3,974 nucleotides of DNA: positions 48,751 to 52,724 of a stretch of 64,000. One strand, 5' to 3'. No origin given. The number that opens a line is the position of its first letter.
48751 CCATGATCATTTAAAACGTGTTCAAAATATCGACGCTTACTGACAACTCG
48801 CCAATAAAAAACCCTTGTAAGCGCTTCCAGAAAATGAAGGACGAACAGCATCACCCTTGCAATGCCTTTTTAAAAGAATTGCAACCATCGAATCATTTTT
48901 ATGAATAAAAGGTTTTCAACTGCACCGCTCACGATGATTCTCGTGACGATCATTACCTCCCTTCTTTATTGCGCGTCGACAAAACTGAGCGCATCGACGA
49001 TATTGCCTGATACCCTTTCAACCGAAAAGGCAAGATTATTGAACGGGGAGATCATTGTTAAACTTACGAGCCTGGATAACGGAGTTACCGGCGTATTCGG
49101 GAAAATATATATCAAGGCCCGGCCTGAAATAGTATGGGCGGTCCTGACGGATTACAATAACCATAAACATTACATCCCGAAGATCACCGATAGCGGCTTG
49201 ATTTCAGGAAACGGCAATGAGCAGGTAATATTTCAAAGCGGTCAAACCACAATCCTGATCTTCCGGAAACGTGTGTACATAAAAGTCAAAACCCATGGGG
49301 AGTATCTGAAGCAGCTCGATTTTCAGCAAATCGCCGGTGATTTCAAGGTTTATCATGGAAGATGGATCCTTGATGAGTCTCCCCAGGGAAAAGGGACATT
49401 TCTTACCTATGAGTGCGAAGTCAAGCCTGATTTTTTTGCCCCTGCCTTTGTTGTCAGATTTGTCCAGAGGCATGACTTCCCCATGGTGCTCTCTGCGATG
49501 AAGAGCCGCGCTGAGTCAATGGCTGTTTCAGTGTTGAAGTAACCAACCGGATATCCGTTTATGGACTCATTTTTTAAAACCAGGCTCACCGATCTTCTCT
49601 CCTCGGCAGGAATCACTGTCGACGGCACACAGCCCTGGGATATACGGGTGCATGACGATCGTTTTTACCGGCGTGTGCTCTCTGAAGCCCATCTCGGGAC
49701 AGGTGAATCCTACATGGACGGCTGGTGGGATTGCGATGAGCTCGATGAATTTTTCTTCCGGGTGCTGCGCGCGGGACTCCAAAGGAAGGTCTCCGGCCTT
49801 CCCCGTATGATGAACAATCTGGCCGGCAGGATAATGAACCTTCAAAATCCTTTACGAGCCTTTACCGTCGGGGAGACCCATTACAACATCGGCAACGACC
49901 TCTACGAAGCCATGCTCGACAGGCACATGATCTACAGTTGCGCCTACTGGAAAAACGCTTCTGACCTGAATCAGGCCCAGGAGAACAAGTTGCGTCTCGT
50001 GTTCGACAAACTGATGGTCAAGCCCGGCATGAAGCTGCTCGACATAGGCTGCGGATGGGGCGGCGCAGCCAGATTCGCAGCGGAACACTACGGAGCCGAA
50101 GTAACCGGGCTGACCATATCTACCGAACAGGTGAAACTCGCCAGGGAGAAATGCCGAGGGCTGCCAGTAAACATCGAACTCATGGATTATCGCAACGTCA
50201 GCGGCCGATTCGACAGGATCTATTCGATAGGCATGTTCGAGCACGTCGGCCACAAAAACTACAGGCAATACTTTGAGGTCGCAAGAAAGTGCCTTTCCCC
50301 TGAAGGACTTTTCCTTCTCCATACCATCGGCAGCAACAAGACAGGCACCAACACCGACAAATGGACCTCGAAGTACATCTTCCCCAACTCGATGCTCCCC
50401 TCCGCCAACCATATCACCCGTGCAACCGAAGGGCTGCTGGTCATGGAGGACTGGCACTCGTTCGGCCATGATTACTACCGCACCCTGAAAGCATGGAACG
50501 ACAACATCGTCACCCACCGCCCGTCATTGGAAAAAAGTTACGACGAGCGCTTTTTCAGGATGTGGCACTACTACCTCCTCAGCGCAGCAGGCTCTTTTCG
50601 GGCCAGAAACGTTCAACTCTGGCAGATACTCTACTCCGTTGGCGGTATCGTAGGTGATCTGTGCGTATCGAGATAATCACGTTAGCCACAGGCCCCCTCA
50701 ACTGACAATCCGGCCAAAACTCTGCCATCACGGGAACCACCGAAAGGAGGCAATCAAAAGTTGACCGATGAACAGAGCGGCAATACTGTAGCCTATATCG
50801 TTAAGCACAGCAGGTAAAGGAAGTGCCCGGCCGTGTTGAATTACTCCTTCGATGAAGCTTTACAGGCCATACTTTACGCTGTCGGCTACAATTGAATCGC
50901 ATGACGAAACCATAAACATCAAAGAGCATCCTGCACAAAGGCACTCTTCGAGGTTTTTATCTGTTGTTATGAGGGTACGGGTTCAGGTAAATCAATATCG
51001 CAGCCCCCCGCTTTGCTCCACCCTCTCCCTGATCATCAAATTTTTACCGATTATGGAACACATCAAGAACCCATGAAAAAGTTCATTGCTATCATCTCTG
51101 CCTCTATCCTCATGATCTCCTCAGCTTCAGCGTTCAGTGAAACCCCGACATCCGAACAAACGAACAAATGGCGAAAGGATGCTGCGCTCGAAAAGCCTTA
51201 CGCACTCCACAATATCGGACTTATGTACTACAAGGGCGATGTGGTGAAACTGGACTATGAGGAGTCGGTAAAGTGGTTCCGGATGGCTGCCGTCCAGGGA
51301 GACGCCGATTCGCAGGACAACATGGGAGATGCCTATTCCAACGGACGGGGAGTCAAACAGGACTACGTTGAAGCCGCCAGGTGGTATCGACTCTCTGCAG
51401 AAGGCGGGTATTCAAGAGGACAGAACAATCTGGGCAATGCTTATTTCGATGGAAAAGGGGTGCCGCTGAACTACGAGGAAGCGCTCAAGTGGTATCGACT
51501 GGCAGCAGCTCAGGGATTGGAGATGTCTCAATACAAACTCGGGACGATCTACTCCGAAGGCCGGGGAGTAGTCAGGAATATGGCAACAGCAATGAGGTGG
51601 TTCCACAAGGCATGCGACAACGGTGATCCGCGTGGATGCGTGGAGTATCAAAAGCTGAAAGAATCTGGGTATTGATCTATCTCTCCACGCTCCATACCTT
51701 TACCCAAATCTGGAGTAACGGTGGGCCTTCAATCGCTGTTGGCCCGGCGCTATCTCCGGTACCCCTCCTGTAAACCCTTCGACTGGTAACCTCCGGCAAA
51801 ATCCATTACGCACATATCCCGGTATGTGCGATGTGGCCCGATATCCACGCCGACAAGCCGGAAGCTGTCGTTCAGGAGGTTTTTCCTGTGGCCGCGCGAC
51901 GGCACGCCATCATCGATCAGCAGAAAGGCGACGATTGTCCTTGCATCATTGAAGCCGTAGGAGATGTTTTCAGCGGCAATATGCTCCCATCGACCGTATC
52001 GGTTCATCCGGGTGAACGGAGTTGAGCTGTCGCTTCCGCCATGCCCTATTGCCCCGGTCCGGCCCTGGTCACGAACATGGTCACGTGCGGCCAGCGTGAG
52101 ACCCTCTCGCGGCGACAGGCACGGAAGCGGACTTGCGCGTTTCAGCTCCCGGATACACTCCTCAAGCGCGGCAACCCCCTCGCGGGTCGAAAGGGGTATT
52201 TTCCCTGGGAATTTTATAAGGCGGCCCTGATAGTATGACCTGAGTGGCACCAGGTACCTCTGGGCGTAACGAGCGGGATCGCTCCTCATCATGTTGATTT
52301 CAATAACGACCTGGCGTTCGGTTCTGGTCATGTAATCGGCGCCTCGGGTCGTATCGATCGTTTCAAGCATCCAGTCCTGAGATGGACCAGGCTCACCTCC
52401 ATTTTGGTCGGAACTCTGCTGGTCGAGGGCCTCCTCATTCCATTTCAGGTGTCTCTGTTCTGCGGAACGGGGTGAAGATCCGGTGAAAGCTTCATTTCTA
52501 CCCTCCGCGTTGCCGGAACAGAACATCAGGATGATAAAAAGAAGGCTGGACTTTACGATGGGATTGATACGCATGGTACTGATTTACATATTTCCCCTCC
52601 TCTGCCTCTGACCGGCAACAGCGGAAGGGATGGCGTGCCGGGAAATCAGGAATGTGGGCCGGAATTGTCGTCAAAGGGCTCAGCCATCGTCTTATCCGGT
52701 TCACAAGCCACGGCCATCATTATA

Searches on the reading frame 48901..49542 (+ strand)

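Call 62: search_protein_families(library=pfam, proteins=[window:48901-49542:+], max_evalue=0.0001)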
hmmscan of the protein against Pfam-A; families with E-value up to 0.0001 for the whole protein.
window:48901-49542:+ (213 aa): 2 families
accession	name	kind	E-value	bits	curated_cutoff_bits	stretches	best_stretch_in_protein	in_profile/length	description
PF03364.25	Polyketide_cyc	-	1.5e-17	64.4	23.4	1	71-201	1-126/126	Polyketide cyclase / dehydrase and lipid transport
PF10604.15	Polyketide_cyc2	-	1.9e-07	31.9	27.4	1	68-190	7-128/142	Polyketide cyclase / dehydrase and lipid transport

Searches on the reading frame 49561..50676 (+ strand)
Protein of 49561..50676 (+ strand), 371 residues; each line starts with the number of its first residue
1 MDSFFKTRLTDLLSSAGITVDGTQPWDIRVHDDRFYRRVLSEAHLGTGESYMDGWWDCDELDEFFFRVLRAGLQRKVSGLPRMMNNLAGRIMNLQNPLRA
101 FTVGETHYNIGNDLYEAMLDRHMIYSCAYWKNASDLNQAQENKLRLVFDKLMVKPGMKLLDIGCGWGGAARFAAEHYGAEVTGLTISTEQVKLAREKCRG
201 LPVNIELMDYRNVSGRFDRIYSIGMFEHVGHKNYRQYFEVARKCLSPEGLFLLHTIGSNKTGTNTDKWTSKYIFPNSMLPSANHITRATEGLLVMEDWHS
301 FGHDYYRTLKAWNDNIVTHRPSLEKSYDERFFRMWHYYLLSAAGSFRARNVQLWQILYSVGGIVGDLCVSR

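Call 62: search_protein_families(library=pfam, proteins=[window:49561-50676:+], max_evalue=0.0001)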
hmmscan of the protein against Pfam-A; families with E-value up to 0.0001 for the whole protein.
window:49561-50676:+ (371 aa): 6 families
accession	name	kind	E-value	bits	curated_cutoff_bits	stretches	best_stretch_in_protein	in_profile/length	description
PF02353.26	CMAS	-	3.1e-87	292.8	27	1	100-356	6-273/273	Mycolic acid cyclopropane synthetase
PF13649.12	Methyltransf_25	-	3.4e-16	60.1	27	1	160-249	2-97/97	Methyltransferase domain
PF08241.18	Methyltransf_11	-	1.1e-13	52.1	21.2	1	160-252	1-94/95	Methyltransferase domain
PF08242.18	Methyltransf_12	-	1.2e-11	45.6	30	1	160-251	1-98/98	Methyltransferase domain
PF13489.12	Methyltransf_23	-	5.3e-11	43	27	1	153-268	20-132/164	Methyltransferase domain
PF13847.12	Methyltransf_31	-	9.7e-09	35.5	27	1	154-257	2-113/145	Methyltransferase domain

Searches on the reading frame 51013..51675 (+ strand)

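Call 62: search_protein_families(library=pfam, proteins=[window:51013-51675:+], max_evalue=0.0001)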
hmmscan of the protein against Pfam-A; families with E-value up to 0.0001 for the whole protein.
window:51013-51675:+ (220 aa): 1 family
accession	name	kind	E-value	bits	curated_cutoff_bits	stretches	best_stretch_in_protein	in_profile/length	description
PF08238.18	Sel1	-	2.2e-39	132.9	30.7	4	135-168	2-35/36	Sel1 repeat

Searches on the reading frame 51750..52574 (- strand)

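Call 62: search_protein_families(library=pfam, proteins=[window:51750-52574:-], max_evalue=0.0001)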
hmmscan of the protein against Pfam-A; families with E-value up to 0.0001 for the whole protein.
window:51750-52574:- (274 aa): 1 family
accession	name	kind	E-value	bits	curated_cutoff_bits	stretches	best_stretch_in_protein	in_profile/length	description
PF00188.32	CAP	-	1.1e-11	46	21.1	1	144-259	7-117/117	Cysteine-rich secretory protein family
